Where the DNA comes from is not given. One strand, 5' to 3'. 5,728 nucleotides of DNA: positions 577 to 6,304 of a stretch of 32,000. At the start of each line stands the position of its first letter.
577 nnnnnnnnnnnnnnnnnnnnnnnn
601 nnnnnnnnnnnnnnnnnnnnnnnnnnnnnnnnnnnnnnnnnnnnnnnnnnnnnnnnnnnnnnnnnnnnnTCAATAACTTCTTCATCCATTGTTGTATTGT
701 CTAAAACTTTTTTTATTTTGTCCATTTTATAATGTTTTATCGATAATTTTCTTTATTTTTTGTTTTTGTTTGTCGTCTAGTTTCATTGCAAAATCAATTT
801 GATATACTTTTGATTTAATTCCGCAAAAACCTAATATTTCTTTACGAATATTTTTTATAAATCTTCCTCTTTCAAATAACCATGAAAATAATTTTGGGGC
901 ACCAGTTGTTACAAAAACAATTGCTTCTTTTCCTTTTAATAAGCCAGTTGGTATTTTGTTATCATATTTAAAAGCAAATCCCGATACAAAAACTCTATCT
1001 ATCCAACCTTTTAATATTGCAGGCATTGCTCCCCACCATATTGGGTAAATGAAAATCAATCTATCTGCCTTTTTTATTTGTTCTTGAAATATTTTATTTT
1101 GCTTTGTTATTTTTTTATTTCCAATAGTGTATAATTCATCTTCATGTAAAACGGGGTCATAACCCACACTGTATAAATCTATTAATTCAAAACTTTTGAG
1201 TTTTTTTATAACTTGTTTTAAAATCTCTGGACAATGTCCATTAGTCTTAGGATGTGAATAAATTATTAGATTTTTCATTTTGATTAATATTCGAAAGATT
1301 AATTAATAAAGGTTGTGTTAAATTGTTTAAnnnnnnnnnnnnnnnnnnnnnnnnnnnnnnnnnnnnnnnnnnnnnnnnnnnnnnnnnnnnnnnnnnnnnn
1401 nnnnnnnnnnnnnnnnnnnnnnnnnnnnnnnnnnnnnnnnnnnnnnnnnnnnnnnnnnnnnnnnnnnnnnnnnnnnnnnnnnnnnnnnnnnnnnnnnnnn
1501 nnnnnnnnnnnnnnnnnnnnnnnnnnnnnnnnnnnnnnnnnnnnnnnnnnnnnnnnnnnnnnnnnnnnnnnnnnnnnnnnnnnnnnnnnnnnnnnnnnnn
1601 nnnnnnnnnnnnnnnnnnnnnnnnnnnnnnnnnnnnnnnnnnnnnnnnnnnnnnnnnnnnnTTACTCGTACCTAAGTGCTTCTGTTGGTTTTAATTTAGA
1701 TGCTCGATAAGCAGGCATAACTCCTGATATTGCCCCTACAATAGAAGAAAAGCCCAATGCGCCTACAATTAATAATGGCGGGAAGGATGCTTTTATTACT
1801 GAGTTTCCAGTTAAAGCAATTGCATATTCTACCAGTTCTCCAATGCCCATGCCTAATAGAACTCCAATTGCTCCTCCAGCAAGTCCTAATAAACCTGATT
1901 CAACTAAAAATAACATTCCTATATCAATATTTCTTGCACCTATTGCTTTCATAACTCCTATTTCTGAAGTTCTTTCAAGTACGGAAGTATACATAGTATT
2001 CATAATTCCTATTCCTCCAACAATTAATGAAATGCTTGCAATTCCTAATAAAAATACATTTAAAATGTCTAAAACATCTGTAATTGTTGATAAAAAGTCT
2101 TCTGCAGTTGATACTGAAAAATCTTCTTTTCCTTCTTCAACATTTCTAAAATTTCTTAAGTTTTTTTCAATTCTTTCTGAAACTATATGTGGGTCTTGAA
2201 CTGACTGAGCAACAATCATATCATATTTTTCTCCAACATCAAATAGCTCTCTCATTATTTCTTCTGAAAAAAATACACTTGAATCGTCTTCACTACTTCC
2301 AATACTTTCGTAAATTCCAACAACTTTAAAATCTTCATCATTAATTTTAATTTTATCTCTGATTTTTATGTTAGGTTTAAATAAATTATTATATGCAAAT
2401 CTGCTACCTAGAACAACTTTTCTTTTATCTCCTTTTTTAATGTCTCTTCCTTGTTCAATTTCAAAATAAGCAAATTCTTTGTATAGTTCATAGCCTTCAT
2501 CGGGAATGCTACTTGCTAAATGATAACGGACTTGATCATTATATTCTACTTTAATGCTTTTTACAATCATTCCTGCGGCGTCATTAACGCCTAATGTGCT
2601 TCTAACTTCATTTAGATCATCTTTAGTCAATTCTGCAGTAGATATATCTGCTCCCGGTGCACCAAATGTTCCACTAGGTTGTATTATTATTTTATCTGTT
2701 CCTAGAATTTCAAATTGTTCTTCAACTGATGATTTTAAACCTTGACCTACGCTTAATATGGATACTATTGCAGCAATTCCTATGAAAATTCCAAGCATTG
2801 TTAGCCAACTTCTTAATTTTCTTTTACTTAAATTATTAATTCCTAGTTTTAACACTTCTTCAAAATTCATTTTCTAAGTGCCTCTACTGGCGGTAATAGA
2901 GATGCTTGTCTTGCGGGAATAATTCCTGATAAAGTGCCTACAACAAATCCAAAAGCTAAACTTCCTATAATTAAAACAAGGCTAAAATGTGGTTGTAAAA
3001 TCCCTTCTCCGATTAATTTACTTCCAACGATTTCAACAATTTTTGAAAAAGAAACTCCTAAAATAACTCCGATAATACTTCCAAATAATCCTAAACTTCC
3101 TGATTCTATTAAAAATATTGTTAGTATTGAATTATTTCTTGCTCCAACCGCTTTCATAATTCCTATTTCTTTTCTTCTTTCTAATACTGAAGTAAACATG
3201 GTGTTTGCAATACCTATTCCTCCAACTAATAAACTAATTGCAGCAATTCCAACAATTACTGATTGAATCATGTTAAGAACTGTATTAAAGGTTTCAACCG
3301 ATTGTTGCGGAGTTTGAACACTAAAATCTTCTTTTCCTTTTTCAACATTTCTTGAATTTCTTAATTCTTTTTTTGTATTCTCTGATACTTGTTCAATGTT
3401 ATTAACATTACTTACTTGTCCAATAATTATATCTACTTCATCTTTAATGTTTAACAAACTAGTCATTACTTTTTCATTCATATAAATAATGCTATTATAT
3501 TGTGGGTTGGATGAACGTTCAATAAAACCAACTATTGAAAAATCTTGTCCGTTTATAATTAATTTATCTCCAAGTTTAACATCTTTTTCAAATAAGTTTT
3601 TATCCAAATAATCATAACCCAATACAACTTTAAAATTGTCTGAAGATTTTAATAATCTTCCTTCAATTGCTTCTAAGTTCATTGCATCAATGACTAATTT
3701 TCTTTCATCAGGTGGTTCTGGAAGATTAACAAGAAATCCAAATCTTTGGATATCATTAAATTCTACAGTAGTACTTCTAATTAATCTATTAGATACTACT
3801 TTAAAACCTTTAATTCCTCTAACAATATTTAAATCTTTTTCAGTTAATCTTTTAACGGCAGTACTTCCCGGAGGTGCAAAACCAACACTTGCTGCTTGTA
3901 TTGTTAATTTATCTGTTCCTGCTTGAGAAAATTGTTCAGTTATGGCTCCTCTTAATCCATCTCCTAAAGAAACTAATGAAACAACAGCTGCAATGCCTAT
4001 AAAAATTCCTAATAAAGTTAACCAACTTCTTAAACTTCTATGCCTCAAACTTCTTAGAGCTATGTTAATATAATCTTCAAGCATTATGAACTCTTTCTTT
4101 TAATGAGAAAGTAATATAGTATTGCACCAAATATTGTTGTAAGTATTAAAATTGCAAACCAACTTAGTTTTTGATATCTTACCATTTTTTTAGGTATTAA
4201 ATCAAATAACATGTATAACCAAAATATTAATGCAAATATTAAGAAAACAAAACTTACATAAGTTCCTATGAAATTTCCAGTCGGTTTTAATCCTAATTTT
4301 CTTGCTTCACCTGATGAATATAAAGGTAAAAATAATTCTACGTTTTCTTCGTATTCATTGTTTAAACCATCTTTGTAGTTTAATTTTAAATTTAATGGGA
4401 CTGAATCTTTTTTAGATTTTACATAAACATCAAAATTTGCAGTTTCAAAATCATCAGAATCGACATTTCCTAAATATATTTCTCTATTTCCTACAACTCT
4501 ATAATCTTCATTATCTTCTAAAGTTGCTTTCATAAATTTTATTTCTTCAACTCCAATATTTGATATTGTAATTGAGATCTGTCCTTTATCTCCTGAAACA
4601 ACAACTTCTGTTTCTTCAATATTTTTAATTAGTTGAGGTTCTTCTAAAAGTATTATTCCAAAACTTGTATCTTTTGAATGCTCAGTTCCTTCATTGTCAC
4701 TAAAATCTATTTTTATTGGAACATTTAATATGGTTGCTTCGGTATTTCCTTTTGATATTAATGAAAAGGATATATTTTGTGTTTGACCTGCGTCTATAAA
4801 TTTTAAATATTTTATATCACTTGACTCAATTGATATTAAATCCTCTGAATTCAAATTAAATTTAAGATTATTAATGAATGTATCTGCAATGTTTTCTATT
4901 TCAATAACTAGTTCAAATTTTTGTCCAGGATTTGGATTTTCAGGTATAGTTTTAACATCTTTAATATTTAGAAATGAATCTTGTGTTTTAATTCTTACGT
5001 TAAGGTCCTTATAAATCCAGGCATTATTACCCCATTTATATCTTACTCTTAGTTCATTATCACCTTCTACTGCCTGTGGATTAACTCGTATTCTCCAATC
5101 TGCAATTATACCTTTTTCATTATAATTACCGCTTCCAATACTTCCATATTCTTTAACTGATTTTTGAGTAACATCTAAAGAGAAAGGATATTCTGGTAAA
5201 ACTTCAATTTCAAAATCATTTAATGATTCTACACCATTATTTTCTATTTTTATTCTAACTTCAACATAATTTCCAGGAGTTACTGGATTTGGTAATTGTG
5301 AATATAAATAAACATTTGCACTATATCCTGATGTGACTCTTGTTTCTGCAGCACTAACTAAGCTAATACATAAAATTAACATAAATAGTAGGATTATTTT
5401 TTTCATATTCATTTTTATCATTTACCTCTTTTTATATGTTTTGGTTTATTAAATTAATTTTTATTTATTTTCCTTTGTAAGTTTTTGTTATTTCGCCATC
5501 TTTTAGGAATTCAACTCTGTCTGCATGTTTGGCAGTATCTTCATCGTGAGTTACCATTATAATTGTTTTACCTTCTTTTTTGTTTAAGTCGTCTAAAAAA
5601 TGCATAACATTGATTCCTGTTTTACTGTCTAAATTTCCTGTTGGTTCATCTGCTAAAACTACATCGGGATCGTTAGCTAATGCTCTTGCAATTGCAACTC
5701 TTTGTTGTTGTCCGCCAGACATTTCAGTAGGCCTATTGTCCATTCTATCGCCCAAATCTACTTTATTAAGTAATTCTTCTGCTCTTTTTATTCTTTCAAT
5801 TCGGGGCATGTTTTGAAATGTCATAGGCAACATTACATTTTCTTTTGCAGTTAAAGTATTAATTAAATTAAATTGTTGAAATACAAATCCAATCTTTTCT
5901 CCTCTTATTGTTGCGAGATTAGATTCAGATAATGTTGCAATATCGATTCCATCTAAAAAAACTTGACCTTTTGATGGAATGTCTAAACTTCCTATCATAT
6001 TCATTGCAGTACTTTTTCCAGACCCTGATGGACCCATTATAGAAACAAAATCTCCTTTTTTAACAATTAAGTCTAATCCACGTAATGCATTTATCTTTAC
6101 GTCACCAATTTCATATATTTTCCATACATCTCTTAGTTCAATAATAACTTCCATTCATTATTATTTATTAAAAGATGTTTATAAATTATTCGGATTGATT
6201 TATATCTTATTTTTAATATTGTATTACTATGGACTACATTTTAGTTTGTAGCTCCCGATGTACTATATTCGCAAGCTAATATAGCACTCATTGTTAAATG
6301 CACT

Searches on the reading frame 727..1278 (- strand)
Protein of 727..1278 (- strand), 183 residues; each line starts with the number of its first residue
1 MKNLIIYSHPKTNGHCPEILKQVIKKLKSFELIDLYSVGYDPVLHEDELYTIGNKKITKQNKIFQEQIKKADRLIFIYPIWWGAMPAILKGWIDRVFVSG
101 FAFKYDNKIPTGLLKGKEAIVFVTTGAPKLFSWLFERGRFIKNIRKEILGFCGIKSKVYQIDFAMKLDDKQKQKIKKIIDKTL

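Call 10: search_protein_families(library=pfam, proteins=[window:727-1278:-], max_evalue=0.001)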
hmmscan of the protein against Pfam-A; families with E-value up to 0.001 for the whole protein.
window:727-1278:- (183 aa): 2 families
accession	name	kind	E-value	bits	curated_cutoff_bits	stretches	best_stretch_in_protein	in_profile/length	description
PF02525.22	Flavodoxin_2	-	2.5e-37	128.9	27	1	1-157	1-170/198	Flavodoxin-like fold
PF03358.20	FMN_red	-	1.7e-11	44.3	24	1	1-122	1-112/152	NADPH-dependent FMN reductase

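Call 57: find_encoding_contigs(protein=window:727-1278:-, flank=10000, max_places=3)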
Protein window:727-1278:- (183 aa): 2 contigs read that carry it; 1 place shown.
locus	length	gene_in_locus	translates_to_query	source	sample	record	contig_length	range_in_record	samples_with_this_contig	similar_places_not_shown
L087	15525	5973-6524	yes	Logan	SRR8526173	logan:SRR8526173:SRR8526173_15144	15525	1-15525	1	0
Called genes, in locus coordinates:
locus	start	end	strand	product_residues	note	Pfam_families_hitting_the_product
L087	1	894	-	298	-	?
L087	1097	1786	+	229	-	PF00005:ABC_tran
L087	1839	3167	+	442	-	PF07705:CARDB (faint)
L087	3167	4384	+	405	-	PF12704:MacB_PCD, PF02687:FtsX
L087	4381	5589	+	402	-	PF12704:MacB_PCD, PF02687:FtsX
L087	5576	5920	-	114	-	PF24709:DUF7670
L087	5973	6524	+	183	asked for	PF02525:Flavodoxin_2, PF03358:FMN_red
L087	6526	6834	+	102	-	PF18898:DUF5654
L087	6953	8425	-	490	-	PF00271:Helicase_C, PF20470:HTH_61, PF21280:Helicase_dom4_arc, PF14520:HHH_5 (weak)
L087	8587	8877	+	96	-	PF00462:Glutaredoxin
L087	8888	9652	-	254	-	-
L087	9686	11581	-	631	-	PF17214:KH_TffA, PF07650:KH_2 (weak), PF00753:Lactamase_B, PF16661:Lactamase_B_6, PF23023:Anti-Pycsar_Apyc1 (weak), PF12706:Lactamase_B_2, PF10996:Beta-Casp, PF07521:RMMBL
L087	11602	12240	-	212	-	PF00227:Proteasome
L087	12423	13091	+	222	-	PF14528:LAGLIDADG_3 (faint), PF00961:LAGLIDADG_1 (weak)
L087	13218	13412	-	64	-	PF27309:MJ0753_N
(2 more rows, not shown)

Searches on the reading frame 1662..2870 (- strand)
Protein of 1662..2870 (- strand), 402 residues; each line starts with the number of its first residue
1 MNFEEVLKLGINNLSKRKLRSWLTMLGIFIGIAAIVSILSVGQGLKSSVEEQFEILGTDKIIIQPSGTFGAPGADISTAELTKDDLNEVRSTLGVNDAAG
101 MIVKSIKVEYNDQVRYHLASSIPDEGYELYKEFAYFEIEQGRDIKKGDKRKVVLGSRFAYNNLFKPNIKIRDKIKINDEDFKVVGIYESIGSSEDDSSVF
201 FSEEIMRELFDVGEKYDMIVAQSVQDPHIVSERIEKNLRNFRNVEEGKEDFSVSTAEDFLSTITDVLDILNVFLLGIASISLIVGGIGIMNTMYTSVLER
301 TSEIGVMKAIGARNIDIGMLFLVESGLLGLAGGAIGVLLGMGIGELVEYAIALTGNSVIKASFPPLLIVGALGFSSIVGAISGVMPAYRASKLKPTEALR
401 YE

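Call 10: search_protein_families(library=pfam, proteins=[window:1662-2870:-], max_evalue=0.001)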
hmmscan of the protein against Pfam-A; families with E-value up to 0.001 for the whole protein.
window:1662-2870:- (402 aa): 2 families
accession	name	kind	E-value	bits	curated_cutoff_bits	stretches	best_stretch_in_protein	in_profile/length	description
PF12704.14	MacB_PCD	-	2.9e-25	90.2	27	1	21-235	1-205/207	MacB-like periplasmic core domain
PF02687.27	FtsX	-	1.1e-18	67.9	25.5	1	277-395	3-120/120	FtsX-like permease C-terminal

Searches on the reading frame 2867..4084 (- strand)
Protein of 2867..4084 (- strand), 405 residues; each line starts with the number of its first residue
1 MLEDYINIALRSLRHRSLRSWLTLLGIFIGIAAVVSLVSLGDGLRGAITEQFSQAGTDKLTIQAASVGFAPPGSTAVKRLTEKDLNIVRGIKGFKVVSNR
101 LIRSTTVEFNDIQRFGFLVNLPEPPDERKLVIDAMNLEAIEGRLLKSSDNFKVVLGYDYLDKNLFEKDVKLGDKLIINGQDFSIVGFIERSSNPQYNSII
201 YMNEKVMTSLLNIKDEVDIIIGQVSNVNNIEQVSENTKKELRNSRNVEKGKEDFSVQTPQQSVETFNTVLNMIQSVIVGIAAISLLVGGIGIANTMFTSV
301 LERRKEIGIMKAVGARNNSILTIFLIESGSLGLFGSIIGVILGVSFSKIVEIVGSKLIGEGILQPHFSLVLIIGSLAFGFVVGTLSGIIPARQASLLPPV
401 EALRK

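Call 10: search_protein_families(library=pfam, proteins=[window:2867-4084:-], max_evalue=0.001)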
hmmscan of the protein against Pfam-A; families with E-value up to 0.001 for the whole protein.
window:2867-4084:- (405 aa): 2 families
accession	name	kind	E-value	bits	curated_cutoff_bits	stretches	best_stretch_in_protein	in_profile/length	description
PF12704.14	MacB_PCD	-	4.8e-23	83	27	1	20-237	1-204/207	MacB-like periplasmic core domain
PF02687.27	FtsX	-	3.5e-21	75.9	25.5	1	280-395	3-116/120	FtsX-like permease C-terminal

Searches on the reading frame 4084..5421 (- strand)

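Call 10: search_protein_families(library=pfam, proteins=[window:4084-5421:-], max_evalue=0.001)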
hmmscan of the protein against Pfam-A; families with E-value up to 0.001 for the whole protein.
window:4084-5421:- (445 aa): 2 families
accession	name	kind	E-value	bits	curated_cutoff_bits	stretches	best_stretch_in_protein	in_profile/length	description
PF07705.17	CARDB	-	2.3e-05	25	22.7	0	265-360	6-96/101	CARDB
PF13396.11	PLDc_N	-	0.00079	19.8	23.3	0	399-439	1-40/42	Phospholipase_D-nuclease N-terminal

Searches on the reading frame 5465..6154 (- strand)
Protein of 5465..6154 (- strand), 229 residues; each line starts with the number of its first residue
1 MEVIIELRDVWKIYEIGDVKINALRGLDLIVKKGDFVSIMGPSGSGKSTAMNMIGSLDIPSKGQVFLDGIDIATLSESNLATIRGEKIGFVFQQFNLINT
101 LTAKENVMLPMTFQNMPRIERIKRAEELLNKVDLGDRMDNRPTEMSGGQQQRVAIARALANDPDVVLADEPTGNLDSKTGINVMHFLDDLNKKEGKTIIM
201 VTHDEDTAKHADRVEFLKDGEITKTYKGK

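Call 5: search_protein_families(library=pfam, proteins=[window:5465-6154:-], max_evalue=0.01)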
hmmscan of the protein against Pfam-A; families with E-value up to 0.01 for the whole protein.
window:5465-6154:- (229 aa): 4 families
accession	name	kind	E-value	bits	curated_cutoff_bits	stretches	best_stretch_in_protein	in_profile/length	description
PF00005.33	ABC_tran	-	5.8e-34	118.1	25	1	24-172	1-136/137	ABC transporter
PF02463.25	SMC_N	-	3.2e-05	23.9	40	0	142-214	134-208/220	RecF/RecN/SMC N terminal domain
PF13304.12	AAA_21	-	8.4e-05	23.2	27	0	83-204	178-299/304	AAA domain, putative AbiEii toxin, Type IV TA system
PF13555.12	AAA_29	-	0.0047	17.1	27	1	33-53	22-41/61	P-loop containing region of AAA domain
